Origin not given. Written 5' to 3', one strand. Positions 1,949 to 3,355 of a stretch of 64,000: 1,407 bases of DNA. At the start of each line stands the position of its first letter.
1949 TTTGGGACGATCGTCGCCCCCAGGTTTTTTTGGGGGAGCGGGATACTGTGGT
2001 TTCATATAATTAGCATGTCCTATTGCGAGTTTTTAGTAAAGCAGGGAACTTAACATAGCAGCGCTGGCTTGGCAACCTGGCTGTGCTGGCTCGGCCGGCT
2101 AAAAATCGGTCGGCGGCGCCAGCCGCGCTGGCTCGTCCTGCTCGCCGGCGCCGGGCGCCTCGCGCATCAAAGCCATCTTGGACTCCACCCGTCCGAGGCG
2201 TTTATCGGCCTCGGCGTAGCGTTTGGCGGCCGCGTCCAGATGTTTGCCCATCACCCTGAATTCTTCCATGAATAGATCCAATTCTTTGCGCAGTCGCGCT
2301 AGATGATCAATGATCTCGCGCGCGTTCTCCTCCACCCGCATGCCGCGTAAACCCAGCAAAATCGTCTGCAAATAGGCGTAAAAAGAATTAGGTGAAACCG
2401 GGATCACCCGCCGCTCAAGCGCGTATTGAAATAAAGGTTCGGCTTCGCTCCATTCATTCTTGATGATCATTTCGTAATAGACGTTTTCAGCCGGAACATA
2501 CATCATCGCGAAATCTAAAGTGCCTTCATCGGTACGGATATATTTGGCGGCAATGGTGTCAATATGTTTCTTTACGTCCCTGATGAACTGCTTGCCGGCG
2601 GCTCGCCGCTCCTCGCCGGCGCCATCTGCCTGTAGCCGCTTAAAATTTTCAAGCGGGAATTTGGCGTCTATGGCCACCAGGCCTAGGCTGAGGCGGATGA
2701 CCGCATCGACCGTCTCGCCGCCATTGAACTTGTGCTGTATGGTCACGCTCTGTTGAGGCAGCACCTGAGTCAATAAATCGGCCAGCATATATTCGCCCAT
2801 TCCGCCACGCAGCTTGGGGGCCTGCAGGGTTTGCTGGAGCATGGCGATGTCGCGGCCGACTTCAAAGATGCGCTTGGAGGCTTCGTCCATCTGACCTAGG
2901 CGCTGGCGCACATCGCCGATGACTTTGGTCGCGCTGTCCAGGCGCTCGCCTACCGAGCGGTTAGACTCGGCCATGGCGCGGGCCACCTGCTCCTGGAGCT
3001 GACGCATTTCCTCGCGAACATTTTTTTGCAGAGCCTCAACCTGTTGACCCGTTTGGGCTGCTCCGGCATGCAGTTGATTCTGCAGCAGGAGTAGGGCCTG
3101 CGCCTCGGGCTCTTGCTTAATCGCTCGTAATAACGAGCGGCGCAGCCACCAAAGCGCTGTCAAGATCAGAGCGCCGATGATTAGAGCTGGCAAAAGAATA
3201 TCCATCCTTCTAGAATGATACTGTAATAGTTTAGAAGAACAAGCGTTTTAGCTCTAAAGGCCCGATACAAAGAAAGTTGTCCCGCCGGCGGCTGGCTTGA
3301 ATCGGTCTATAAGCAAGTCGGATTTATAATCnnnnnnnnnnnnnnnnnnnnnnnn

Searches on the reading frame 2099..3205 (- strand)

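Call 31: search_protein_families(library=pfam, proteins=[window:2099-3205:-], max_evalue=0.0001)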
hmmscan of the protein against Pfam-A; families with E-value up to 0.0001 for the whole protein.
window:2099-3205:- (368 aa): 1 family
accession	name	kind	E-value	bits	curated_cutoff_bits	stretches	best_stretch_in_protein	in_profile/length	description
PF02646.22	RmuC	-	1.4e-52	179.1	26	1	66-349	2-283/291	RmuC family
